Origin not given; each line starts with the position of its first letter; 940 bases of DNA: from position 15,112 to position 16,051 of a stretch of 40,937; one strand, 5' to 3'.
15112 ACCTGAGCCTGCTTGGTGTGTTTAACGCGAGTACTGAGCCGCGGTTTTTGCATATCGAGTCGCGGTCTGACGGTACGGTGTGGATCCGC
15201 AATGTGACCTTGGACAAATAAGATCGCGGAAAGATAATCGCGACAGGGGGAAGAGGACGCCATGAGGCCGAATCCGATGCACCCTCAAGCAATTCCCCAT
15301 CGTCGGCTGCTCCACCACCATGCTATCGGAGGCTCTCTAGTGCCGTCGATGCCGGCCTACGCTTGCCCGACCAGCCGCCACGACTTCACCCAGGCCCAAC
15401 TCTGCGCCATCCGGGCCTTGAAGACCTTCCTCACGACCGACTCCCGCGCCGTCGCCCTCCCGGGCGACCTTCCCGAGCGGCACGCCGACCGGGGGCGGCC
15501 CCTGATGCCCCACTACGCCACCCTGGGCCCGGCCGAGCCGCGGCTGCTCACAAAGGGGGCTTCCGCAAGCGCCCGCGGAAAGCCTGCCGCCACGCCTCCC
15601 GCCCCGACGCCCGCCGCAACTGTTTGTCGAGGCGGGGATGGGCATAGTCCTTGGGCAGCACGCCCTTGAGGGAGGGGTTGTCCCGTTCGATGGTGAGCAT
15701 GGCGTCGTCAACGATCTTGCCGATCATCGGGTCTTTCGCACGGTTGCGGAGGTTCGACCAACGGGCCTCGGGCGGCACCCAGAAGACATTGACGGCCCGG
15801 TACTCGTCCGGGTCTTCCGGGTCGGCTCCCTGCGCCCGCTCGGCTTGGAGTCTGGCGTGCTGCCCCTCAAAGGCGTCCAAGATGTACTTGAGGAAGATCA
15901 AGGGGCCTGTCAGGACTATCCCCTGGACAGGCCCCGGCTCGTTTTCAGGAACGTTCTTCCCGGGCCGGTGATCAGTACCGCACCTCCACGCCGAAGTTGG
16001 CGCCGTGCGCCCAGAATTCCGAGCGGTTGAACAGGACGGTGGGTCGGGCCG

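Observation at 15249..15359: Two ~110-bp near-identical direct repeats 7.9 kb apart (second copy 23147..23256)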

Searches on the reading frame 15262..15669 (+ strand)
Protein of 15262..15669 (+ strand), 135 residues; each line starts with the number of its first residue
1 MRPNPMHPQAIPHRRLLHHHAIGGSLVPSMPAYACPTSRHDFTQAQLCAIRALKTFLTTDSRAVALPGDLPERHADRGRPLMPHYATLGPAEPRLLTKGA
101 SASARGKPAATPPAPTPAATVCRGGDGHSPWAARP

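Call 7: search_protein_families(library=pfam, proteins=[window:15262-15669:+], max_evalue=0.1)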
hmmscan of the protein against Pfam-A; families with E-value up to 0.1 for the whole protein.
window:15262-15669:+ (135 aa): 0 families

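Call 9: find_homologous_proteins(query=window:15262-15669:+, max_evalue=0.01)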
Query window:15262-15669:+ (135 aa): 4 proteins with E <= 0.01 among 91 candidates.
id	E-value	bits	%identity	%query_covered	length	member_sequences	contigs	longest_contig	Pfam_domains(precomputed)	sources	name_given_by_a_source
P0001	3.1e-21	94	62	62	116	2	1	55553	-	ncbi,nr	ncbi:MAG TPA: hypothetical protein VNK04_01310 [Gemmataceae bacterium]|nr:hypothetical protein [Gemm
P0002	4.4e-21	93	65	53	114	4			-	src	-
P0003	5.1e-21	93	62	53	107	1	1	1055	-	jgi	jgi:hypothetical protein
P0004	6.9e-17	80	66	50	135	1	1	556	-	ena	-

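Call 13: find_encoding_contigs(protein=P0001, flank=6000, max_places=4)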
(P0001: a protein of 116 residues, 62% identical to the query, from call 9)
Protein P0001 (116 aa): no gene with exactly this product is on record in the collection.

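Call 14: find_encoding_contigs(protein=P0002, flank=6000, max_places=6)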
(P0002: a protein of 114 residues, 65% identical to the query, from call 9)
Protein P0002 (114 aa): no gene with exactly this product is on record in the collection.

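Call 15: search_protein_families(library=pfam, proteins=[P0001, P0002, P0003, P0004], max_evalue=1)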
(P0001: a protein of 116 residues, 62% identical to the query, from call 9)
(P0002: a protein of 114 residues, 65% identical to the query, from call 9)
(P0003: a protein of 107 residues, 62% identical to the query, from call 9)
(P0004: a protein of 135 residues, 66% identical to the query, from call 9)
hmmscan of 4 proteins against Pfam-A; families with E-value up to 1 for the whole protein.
P0001 (116 aa): 1 family
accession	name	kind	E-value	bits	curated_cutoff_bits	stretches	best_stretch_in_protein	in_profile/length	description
PF05598.16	DUF772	-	0.0051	17.2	23.1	1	44-96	8-65/74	Transposase domain (DUF772)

P0002 (114 aa): 2 families
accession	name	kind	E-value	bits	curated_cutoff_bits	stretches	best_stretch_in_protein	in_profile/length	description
PF05598.16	DUF772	-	0.00021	21.7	23.1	1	42-95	8-66/74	Transposase domain (DUF772)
PF20017.4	VMAP-M15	-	0.098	13.5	27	1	56-83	36-63/81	vWA-MoxR associated protein middle region (VMAP-M) 15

P0003 (107 aa): 3 families
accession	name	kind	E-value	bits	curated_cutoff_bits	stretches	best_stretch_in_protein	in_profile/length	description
PF05598.16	DUF772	-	0.0056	17.1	23.1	1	35-88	8-66/74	Transposase domain (DUF772)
PF20017.4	VMAP-M15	-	0.012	16.4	27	1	49-75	36-62/81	vWA-MoxR associated protein middle region (VMAP-M) 15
PF13737.12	DDE_Tnp_1_5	-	0.096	13.6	28.1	1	30-86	31-85/112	Transposase DDE domain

P0004 (135 aa): 1 family
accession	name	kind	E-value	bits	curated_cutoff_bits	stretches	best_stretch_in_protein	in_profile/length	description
PF13737.12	DDE_Tnp_1_5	-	0.18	12.7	28.1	1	31-82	32-81/112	Transposase DDE domain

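Call 16: search_protein_families(library=ncbifam, proteins=[P0001, P0002, window:15262-15669:+], max_evalue=1)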
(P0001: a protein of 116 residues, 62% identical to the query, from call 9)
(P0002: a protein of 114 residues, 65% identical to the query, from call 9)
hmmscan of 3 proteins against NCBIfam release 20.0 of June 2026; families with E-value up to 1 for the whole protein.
P0001 (116 aa): 2 families
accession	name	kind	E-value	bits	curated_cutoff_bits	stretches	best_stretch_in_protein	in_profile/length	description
NF033579.1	transpos_IS5_2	equivalog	1e-07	31.7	140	1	31-95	32-94/289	IS5 family transposase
NF033581.1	transpos_IS5_4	equivalog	0.03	13.7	140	1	37-98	29-93/285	IS5 family transposase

P0002 (114 aa): 3 families
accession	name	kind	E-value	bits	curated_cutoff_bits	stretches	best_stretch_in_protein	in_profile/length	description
NF033579.1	transpos_IS5_2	equivalog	1.4e-09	37.8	140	1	29-93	32-94/289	IS5 family transposase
NF033581.1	transpos_IS5_4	equivalog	0.00019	20.9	140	1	38-98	32-95/285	IS5 family transposase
NF033593.1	transpos_ISNCY_1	equivalog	0.11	11.1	325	1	23-92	33-105/444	ISNCY family transposase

window:15262-15669:+ (135 aa): 0 families

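Call 23: find_encoding_contigs(protein=P0003, flank=3000, max_places=4)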
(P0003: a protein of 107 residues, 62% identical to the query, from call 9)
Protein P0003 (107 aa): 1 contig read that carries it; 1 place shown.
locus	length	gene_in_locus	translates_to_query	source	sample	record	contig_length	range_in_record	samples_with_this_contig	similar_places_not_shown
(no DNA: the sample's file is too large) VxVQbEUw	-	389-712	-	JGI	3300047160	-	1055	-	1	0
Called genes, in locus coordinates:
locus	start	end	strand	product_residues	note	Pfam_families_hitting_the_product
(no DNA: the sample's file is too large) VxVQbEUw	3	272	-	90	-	?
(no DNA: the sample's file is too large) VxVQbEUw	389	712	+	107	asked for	-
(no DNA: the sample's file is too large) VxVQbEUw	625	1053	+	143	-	?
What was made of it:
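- Tried and rejected: P0003 was on record but its DNA could not be fetched (call 23).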

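Call 24: find_encoding_contigs(protein=P0004, flank=3000, max_places=4)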
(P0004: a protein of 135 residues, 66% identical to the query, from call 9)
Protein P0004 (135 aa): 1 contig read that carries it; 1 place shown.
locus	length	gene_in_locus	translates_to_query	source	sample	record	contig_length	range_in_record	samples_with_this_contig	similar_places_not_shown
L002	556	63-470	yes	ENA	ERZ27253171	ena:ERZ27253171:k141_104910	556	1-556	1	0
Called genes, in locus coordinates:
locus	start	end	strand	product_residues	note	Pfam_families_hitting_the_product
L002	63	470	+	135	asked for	-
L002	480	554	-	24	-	?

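Call 34: find_related_loci(query=A4, collection=metagenome_contigs, flank=4000)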
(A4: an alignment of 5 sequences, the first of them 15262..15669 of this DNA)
Query A4 (135 aa) in metagenome_contigs; peptide patterns used: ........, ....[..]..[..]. (x = any residue, [..] = any of these).
73 stretches matched a pattern; 37 encode a relative of the query (tblastn E <= 1e-3); 37 distinct loci.
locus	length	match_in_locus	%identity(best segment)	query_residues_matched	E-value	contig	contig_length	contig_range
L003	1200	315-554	60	29-107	1e-25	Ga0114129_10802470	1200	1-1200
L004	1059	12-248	59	29-106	9e-25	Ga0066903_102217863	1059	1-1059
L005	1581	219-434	64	29-99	3e-24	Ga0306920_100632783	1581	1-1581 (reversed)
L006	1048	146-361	64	29-99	1e-24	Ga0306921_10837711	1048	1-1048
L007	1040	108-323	64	29-99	1e-24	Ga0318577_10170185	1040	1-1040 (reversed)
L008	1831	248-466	63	28-99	9e-24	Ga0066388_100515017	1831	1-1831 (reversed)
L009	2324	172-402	61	29-104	2e-23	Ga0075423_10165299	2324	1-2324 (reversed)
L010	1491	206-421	63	29-99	1e-23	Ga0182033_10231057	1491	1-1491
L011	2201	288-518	61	29-104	2e-23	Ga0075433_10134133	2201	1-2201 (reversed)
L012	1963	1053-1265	63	29-98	3e-23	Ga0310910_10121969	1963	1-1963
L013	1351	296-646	50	29-120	1e-22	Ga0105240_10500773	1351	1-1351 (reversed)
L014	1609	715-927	62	29-98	5e-22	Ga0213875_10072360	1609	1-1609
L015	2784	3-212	63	31-99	1e-21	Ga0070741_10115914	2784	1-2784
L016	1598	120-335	60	29-99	2e-21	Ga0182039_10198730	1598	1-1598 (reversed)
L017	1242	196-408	61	29-98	1e-20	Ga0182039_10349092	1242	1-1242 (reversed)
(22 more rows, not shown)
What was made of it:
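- (3) All 37 metagenome loci encode an orfA relative (call 34).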

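Call 63: search_protein_families(library=padloc, proteins=[window:15262-15669:+], max_evalue=0.01)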
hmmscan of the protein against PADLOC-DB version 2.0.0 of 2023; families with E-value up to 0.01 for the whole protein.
window:15262-15669:+ (135 aa): 0 families

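Call 71: search_protein_representatives(protein=window:15262-15669:+)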
Query: 135 residues. Proteins with E-value up to 0.001 (for the whole library): 83; up to 1e-10: 1; up to 1e-30: 0. The best 83 are listed.
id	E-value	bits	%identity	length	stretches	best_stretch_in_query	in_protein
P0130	9.4e-11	58.2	57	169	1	29-105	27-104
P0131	3.9e-10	56.2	45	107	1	16-113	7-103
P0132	4.2e-10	56.1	50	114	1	29-118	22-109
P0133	2.4e-08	50.5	39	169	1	29-134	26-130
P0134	2.7e-08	50.3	44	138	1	24-113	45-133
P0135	3.4e-08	49.9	46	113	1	29-112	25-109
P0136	5.2e-08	49.4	44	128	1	29-126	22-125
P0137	6.1e-08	49.1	67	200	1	28-69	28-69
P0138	6.4e-08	49.1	52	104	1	30-96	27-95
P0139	6.6e-08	49.0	41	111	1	29-110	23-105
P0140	8.7e-08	48.6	42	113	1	29-104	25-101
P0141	8.7e-08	48.6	45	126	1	28-115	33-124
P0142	1.1e-07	48.3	44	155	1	28-115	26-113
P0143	1.3e-07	48.1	43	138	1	30-104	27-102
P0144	1.4e-07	48.0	45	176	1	28-103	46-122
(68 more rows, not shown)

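Call 76: search_protein_families(library=ncbifam, proteins=[L009:84-1001:+, L009:91-441:+], max_evalue=0.01)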
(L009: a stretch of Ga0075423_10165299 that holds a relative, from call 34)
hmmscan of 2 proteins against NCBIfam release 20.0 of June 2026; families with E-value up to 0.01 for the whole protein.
L009:84-1001:+ (305 aa): 2 families
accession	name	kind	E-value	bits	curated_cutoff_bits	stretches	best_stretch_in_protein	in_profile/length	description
NF033579.1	transpos_IS5_2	equivalog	1.2e-26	93.9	140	1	122-299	110-288/289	IS5 family transposase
NF033580.1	transpos_IS5_3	equivalog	3.2e-05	23.6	110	1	102-271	73-230/258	IS5 family transposase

L009:91-441:+ (116 aa): 2 families
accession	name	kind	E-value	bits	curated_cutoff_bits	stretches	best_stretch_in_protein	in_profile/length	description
NF033579.1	transpos_IS5_2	equivalog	2.7e-10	40.2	140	1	31-95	32-94/289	IS5 family transposase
NF033581.1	transpos_IS5_4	equivalog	0.0012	18.2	140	1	22-98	14-93/285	IS5 family transposase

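Call 77: search_protein_families(library=pfam, proteins=[L009:84-1001:+, L009:91-441:+], max_evalue=0.01)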
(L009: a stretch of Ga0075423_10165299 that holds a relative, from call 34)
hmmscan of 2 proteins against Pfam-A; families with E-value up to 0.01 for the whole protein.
L009:84-1001:+ (305 aa): 1 family
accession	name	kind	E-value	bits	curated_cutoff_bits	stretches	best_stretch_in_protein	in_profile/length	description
PF01609.27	DDE_Tnp_1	-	3.7e-15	56.7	23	1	122-298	3-200/200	Transposase DDE domain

L009:91-441:+ (116 aa): 1 family
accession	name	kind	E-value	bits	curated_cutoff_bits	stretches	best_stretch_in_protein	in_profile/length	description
PF05598.16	DUF772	-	0.00069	20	23.1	1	44-97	8-66/74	Transposase domain (DUF772)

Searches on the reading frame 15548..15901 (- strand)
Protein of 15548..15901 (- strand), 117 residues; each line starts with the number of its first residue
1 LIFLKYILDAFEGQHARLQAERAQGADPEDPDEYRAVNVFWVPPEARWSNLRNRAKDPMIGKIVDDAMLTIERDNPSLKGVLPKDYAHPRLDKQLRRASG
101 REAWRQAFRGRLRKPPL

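Call 7: search_protein_families(library=pfam, proteins=[window:15548-15901:-], max_evalue=0.1)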
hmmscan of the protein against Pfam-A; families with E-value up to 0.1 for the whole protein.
window:15548-15901:- (117 aa): 1 family
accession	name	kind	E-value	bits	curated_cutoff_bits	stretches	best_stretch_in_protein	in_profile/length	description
PF12161.14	HsdM_N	-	4.1e-13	50.5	24.5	1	1-91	28-117/135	HsdM N-terminal domain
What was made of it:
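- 15620..15901 (-): N-terminal fragment of a type I restriction-modification methylase gene (hsdM). It abuts the IS relic at 15619/15620. Pfam HsdM_N 4e-13 (call 7).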

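Call 51: find_encoding_contigs(protein=window:15548-15901:-, flank=10000, max_places=8)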
Protein window:15548-15901:- (117 aa): no gene with exactly this product is on record in the collection.

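Call 63: search_protein_families(library=padloc, proteins=[window:15548-15901:-], max_evalue=0.01)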
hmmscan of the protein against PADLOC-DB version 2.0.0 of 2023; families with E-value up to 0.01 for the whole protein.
window:15548-15901:- (117 aa): 7 families
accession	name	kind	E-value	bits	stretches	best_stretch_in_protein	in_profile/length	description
PDLC03019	MTase_I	-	1e-27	94.9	1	1-94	35-126/932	Type I methyltransferase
PDLC03031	MTase_I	-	2.1e-10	37.5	1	1-83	35-124/834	Type I methyltransferase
PDLC03035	MTase_I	-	2.8e-10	37.4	1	1-88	39-129/653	Type I methyltransferase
PDLC03240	MTase_II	-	2.8e-09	34.3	1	29-88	74-133/511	Type II methyltransferase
PDLC03028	MTase_I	-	3.3e-08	30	1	1-82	756-835/1236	Type I methyltransferase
PDLC03038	MTase_I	-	5.4e-05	19.2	1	2-79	37-110/896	Type I methyltransferase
PDLC03039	MTase_I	-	0.0014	14.8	1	3-82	36-111/708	Type I methyltransferase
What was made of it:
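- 15620..15901 (-): PADLOC MTase_I 1e-27, residues 1-94 (call 63).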
